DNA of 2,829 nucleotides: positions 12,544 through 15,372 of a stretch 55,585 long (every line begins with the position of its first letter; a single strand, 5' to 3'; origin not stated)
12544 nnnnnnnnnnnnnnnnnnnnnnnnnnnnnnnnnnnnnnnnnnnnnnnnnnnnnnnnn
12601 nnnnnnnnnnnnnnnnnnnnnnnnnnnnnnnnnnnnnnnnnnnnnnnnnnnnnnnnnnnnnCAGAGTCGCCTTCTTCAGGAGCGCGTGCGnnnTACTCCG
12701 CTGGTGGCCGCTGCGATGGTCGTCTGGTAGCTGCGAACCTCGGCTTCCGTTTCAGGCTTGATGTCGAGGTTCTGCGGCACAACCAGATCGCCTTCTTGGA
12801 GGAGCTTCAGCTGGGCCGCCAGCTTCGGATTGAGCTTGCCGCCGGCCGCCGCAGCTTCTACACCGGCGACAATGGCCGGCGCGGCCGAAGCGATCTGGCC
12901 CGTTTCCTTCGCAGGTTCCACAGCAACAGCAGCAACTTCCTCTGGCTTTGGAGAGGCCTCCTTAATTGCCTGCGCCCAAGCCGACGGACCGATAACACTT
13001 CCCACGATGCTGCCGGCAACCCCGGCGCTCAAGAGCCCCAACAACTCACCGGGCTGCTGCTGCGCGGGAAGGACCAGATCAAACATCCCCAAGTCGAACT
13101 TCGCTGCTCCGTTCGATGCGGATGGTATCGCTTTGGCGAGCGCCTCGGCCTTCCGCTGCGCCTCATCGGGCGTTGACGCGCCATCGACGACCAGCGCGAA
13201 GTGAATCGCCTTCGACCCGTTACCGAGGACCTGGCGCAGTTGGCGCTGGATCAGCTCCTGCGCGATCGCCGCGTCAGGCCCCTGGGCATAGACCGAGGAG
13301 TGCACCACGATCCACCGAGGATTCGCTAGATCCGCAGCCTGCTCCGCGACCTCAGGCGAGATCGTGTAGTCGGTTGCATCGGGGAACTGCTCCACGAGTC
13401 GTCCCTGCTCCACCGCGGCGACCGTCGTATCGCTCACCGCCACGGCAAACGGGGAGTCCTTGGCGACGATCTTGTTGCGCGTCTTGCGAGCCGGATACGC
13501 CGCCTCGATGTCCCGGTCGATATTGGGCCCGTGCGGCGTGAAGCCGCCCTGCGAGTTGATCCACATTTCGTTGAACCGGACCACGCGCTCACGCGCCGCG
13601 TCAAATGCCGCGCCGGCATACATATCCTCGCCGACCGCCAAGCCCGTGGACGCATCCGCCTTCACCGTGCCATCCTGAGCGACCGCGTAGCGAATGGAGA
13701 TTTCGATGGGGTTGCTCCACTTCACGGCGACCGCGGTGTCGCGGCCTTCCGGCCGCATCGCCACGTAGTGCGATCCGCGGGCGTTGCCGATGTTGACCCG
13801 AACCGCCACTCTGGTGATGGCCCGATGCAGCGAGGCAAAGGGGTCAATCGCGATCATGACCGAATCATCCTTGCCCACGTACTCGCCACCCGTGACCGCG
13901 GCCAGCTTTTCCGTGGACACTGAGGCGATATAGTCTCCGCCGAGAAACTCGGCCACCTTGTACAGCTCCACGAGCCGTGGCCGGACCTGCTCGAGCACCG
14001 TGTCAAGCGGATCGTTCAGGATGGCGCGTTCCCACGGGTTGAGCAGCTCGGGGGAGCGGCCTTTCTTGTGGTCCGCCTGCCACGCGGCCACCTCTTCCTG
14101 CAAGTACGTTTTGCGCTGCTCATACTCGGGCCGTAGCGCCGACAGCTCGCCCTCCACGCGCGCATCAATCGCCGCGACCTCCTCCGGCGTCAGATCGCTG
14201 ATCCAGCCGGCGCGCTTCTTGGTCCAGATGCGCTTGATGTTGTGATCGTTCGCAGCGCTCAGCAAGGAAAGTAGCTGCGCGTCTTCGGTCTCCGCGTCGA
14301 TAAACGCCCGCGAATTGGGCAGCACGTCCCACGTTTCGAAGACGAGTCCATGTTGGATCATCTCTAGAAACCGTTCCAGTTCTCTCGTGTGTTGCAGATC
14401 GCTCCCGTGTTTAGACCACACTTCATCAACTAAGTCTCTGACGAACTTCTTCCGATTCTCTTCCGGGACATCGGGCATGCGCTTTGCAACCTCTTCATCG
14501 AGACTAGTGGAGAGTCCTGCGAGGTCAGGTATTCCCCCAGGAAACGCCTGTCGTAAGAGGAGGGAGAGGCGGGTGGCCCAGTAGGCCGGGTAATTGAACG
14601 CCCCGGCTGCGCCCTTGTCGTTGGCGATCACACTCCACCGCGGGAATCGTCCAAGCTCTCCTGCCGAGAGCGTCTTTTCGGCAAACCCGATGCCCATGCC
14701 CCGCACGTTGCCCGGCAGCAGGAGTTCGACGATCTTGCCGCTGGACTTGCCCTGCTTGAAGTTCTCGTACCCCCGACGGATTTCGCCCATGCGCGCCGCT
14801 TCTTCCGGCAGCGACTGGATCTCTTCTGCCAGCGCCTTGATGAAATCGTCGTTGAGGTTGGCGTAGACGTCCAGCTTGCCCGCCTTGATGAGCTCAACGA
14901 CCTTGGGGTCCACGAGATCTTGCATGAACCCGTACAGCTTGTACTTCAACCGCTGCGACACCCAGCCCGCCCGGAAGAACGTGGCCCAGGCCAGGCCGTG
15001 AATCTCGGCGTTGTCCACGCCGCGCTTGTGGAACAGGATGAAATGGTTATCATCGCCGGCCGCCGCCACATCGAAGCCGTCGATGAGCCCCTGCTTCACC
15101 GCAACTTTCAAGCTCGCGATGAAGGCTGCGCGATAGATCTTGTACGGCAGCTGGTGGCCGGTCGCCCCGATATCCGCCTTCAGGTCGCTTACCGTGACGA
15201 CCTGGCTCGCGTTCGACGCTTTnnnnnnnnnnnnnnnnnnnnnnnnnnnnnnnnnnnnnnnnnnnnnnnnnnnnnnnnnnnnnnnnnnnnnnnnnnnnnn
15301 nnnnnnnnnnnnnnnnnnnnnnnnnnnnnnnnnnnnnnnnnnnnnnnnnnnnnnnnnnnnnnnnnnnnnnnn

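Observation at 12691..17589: FBP aldolase/phosphatase fold with apparently intact catalytic motifs buried in a 1632-aa signal-peptide protein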

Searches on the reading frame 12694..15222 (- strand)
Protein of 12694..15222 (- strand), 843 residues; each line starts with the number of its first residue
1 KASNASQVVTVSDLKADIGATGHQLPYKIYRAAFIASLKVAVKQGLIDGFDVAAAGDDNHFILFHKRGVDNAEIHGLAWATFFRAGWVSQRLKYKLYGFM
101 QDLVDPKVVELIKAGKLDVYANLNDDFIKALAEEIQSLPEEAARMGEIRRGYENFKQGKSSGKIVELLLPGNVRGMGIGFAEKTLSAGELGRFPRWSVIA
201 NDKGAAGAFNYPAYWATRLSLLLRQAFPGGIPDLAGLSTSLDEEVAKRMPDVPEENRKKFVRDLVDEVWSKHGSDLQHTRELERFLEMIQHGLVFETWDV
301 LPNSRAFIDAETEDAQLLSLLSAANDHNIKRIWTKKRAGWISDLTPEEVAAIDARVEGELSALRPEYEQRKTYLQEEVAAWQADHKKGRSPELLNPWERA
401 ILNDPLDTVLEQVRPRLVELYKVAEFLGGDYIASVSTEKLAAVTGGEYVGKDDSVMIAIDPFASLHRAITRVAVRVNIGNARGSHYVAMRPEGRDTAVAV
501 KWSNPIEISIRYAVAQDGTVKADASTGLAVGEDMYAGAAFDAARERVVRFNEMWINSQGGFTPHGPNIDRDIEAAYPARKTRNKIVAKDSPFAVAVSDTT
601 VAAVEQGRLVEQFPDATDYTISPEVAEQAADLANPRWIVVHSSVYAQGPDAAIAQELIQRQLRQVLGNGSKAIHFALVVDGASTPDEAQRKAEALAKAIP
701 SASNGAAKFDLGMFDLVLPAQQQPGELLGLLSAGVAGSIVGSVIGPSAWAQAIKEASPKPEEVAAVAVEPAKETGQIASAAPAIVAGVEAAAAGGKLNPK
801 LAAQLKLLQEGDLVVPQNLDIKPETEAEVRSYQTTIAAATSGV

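Call 66: predict_structure(alignment_id=A3)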
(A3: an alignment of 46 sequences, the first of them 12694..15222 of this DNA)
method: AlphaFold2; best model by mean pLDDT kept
length: 843 residues; sequences in the alignment: 46
mean_pLDDT: 88.0   pTM: 0.69
mean pLDDT of the five models: 88.0, 87.4, 87.1, 86.7, 85.5
residues with pLDDT >= 90: 581; 70-90: 158; 50-70: 64; < 50: 40
segments of 3 or more residues with pLDDT < 50: 170-176, 440-450, 561-563, 571-576, 595-607
pLDDT, mean of each block of 10 residues (from residue 1): 83 85 80 97 98 92 95 89 93 82 70 87 96 97 98 95 74 52 95 96 86 97 88 91 96 96 95 86 95 91 84 91 84 96 97 97 96 96 89 82 97 93 93 78 44 86 97 85 79 86 87 97 96 95 93 75 53 51 69 50 47 75 95 97 95 94 91 97 95 96 90 97 96 95 98 97 97 93 97 95 94 95 91 92 71
secondary structure, 60 per line:
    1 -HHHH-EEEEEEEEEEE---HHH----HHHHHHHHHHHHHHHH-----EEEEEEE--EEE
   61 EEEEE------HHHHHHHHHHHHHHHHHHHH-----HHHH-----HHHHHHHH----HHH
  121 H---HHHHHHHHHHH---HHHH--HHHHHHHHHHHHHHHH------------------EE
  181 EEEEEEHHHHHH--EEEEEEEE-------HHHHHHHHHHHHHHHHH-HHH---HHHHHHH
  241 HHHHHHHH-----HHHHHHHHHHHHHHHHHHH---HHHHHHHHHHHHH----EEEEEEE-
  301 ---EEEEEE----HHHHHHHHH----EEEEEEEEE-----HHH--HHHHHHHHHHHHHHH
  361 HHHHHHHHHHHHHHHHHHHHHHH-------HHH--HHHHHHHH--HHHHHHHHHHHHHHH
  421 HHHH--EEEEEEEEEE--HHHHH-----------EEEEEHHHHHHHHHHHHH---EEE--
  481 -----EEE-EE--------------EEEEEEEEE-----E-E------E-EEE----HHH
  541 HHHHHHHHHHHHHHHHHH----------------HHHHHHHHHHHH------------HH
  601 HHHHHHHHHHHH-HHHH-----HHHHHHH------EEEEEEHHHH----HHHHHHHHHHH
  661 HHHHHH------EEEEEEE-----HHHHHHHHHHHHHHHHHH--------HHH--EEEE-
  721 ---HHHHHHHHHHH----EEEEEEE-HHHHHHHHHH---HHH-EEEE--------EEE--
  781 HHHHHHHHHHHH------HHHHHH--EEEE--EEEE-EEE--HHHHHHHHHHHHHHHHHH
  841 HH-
elements in order (helices of 4 or more, strands of 3 or more residues): H2-5 E7-17 H28-43 E49-55 E58-65 H72-91 H97-100 H106-113 H118-121 H125-135 H139-142 H145-160 E179-186 H187-192 E195-202 H210-226 H234-248 H254-272 H276-288 E293-299 E304-309 H314-322 E327-335 H346-383 H396-403 H406-424 E427-436 H439-443 E455-459 H460-472 E476-478 E486-488 E506-514 E531-533 H538-558 H575-586 H599-612 H614-617 H623-629 E636-641 H642-645 H650-666 E673-679 H685-702 E716-719 H724-734 E739-745 H747-756 E764-767 E776-778 H781-792 H799-804 E807-810 E813-816 E818-820 H823-842

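Call 69: fold_search(model_id=the predicted structure, library=pdb)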
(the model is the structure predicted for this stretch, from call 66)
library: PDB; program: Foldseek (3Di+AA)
matches with E <= 10: 574; with E <= 0.001: 7
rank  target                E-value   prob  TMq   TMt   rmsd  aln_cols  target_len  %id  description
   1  3t2c                  6.2e-18  1.00  0.37  0.77   8.7       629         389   18  Fructose-1,6-bisphosphate aldolase/phosphatase from Thermoproteus neutrophilus, DHAP-bound form (released 2011-10-26)
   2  3r1m                  1.0e-17  1.00  0.36  0.83   4.8       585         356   18  Structure of bifunctional fructose 1,6-bisphosphate aldolase/phosphatase (aldolase form) (released 2011-10-12)
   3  3t2e                  2.7e-17  1.00  0.37  0.77   8.5       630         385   18  Fructose-1,6-bisphosphate aldolase/phosphatase from Thermoproteus neutrophilus, F6P-bound form (released 2011-10-26)
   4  3t2b                  3.4e-17  1.00  0.35  0.75   8.9       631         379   18  Fructose-1,6-bisphosphate aldolase/phosphatase from Thermoproteus neutrophilus, ligand free (released 2011-10-26)
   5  1umg                  8.7e-17  1.00  0.36  0.80   6.9       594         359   17  Crystal structure of fructose-1,6-bisphosphatase (released 2004-07-13)
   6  3t2g                  8.7e-17  1.00  0.36  0.76   9.0       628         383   18  Fructose-1,6-bisphosphate aldolase/phosphatase from Thermoproteus neutrophilus, Y229F variant with DHAP (released 2011-10-26)
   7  3t2d                  1.4e-16  1.00  0.36  0.75   9.0       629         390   18  Fructose-1,6-bisphosphate aldolase/phosphatase from Thermoproteus neutrophilus, FBP-bound form (released 2011-10-26)
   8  1bcc_A                2.3e-02  0.28  0.10  0.17  18.9       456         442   12  CYTOCHROME BC1 COMPLEX FROM CHICKEN (released 1998-08-19)
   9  7rje_A                3.0e-02  0.15  0.09  0.15  18.0       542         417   12  Complex III2 from Candida albicans, Inz-5 bound (released 2021-09-15)
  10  7y8u_E                4.0e-02  0.21  0.10  0.17  18.5       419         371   10  Crystal structure of AlbEF homolog from Quasibacillus thermotolerans (released 2022-10-12)
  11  7y8v_E                4.0e-02  0.18  0.09  0.17  19.4       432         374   11  Crystal structure of AlbEF homolog mutant (AlbF-H54A/H58A) from Quasibacillus thermotolerans (released 2022-10-12)
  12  8zno_A                4.4e-02  0.30  0.10  0.16  19.5       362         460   11  Cryo-EM structure of Arachis hypogaea bc1 complex (released 2025-06-04)
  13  7rzh_B                4.7e-02  0.20  0.09  0.09  20.7       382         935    7  Insulin Degrading Enzyme O/O (released 2022-08-31)
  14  9cg3_Y                5.1e-02  0.23  0.10  0.17  19.2       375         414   10  Human kidney respiratory complex III (released 2025-08-06)
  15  7y8x_E                5.4e-02  0.23  0.10  0.20  18.3       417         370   10  Crystal structure of AlbEF homolog from Quasibacillus thermotolerans in complex with Ni(II) (released 2022-10-12)
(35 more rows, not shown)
